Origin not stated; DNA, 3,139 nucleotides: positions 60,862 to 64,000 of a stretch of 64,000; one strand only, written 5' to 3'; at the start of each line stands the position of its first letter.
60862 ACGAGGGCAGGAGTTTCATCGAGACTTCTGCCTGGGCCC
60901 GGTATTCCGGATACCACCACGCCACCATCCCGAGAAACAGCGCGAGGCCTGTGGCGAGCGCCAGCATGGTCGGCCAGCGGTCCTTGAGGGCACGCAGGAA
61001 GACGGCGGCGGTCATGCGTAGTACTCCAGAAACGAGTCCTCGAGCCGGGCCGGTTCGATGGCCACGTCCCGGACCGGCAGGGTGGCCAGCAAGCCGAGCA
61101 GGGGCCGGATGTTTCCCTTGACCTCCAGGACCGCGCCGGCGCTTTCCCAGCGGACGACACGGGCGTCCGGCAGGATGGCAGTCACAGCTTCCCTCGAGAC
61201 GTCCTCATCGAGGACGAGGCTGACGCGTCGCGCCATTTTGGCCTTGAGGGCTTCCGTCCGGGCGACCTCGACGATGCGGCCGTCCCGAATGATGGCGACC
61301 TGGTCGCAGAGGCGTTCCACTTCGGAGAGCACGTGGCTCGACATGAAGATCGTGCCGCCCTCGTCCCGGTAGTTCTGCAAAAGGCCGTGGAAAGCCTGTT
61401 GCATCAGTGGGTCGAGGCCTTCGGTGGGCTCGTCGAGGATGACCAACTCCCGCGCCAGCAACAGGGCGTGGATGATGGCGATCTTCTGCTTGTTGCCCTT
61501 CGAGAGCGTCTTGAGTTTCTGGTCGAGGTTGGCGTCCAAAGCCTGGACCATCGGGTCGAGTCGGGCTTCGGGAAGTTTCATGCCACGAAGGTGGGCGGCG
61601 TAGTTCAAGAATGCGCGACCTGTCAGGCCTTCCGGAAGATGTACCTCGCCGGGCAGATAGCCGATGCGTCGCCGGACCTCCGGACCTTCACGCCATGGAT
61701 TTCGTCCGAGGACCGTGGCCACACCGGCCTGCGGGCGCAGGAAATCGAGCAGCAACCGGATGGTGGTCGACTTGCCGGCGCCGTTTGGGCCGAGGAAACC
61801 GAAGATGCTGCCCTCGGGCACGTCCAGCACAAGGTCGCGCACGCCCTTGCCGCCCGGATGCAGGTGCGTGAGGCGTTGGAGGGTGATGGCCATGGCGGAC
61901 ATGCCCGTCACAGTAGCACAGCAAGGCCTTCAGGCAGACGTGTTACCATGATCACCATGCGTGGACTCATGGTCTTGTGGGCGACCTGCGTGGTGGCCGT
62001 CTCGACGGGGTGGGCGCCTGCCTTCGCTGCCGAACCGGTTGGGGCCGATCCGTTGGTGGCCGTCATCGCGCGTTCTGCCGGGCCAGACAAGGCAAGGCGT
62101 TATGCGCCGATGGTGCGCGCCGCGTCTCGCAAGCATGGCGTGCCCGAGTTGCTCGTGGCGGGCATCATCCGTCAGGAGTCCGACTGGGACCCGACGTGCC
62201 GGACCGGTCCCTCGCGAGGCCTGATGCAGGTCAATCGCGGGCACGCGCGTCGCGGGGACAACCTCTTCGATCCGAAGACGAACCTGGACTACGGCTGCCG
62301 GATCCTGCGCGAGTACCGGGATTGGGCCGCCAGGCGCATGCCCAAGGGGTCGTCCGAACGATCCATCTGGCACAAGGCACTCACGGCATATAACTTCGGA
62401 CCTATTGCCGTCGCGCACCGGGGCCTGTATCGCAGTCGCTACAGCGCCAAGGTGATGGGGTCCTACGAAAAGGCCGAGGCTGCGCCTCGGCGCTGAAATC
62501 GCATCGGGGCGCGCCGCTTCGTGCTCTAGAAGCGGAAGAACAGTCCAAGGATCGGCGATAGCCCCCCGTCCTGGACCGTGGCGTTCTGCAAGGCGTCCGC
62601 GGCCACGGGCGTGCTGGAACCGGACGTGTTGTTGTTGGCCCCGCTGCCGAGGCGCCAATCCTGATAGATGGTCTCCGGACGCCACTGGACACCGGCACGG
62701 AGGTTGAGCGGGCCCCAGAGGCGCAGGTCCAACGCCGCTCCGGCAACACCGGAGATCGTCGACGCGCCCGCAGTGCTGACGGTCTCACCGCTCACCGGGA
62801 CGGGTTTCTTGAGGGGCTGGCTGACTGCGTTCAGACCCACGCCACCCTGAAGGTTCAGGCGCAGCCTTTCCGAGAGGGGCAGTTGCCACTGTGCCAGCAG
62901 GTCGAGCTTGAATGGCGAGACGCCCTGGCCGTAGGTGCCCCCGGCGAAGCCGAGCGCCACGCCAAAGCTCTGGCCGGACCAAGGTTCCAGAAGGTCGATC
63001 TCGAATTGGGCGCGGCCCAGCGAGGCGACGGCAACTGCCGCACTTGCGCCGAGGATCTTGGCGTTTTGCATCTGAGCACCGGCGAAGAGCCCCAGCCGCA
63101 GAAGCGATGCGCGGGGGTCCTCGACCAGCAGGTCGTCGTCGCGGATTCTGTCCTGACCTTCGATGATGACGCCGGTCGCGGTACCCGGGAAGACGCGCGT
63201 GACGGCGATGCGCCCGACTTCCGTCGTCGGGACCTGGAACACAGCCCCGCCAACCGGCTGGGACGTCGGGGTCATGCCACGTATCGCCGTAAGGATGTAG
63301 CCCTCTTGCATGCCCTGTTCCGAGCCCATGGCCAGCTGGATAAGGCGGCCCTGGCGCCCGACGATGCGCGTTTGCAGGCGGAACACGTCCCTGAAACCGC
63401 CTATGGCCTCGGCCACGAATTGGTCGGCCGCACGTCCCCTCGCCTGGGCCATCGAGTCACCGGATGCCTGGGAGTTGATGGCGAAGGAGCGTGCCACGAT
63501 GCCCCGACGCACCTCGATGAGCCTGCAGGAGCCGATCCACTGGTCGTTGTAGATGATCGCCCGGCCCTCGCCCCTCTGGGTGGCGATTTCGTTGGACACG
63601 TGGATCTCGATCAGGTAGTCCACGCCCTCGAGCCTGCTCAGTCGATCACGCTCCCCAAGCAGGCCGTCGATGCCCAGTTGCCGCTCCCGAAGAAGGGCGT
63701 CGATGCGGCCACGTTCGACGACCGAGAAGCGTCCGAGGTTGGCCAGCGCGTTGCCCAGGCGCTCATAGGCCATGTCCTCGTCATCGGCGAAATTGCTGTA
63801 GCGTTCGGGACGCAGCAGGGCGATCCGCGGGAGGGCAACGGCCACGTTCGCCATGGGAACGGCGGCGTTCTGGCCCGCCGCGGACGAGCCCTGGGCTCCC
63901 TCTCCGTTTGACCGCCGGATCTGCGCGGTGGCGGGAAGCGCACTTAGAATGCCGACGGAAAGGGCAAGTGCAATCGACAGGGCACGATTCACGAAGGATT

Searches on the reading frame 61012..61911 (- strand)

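Call 66: search_protein_families(library=pfam, proteins=[window:61012-61911:-], max_evalue=0.001)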
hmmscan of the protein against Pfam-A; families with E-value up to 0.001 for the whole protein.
window:61012-61911:- (299 aa): 2 families
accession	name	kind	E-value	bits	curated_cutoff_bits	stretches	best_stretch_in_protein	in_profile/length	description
PF00005.33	ABC_tran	-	2.8e-23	83.5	25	1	25-163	2-136/137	ABC transporter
PF13304.12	AAA_21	-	1.2e-13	52.2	27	1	135-193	237-298/304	AAA domain, putative AbiEii toxin, Type IV TA system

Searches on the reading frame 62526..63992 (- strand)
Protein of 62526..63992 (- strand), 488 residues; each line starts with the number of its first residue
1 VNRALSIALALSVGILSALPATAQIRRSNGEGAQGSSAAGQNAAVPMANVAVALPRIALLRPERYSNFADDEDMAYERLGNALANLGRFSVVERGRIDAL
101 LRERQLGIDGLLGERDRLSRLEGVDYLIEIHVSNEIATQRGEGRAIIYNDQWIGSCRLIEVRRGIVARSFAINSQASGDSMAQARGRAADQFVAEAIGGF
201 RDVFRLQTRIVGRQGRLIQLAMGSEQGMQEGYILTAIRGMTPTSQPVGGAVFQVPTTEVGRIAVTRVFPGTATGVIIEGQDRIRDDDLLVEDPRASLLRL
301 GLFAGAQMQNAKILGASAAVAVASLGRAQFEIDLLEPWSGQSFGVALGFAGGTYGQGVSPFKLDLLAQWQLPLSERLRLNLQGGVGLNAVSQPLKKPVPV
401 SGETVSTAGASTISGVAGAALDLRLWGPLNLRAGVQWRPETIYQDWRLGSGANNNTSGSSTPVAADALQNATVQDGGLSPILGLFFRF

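Call 66: search_protein_families(library=pfam, proteins=[window:62526-63992:-], max_evalue=0.001)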
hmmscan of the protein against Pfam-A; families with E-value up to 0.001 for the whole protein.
window:62526-63992:- (488 aa): 1 family
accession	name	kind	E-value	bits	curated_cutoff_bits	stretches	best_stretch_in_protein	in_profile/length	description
PF03783.19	CsgG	-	2.4e-06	27.4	20.8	1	79-131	44-97/210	Curli production assembly/transport component CsgG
